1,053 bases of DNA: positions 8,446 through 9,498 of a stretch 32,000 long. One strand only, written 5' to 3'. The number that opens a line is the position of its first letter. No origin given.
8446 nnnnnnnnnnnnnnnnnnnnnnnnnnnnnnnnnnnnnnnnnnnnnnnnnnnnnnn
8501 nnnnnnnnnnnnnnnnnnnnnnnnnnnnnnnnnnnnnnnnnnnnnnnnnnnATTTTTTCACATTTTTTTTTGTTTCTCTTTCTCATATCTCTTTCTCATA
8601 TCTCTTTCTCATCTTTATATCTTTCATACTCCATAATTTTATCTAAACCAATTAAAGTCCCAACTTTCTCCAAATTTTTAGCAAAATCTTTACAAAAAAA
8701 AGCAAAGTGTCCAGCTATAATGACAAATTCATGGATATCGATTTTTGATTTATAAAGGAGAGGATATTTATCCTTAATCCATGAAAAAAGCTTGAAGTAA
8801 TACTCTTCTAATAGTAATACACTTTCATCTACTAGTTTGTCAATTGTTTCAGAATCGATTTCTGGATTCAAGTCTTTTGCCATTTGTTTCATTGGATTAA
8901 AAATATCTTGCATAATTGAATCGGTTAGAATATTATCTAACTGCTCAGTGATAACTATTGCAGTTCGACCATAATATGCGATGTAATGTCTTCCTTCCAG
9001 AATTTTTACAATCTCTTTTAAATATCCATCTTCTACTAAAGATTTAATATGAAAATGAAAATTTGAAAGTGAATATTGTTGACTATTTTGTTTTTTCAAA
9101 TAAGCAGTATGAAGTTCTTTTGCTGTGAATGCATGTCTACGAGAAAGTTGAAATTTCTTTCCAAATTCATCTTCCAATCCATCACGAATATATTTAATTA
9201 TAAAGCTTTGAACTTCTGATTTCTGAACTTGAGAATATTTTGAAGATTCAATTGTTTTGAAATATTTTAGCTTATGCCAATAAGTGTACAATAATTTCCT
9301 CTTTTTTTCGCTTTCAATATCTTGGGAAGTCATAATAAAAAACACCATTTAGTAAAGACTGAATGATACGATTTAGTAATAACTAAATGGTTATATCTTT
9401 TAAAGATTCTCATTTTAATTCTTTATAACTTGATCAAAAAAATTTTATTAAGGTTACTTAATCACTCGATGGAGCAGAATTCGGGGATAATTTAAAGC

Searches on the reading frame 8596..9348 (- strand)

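Call 3: search_protein_families(library=pfam, proteins=[window:8596-9348:-], max_evalue=0.1)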
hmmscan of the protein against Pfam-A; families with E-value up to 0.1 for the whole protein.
window:8596-9348:- (250 aa): 0 families

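Call 44: search_protein_families(library=ncbifam, proteins=[window:8596-9348:-], max_evalue=0.1)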
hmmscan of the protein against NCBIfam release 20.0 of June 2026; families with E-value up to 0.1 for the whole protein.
window:8596-9348:- (250 aa): 1 family
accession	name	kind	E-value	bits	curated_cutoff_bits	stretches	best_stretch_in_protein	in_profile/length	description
NF033167.1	lipo_LIC11695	subfamily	0.036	14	100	1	57-106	49-98/186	LIC_11695 family lipoprotein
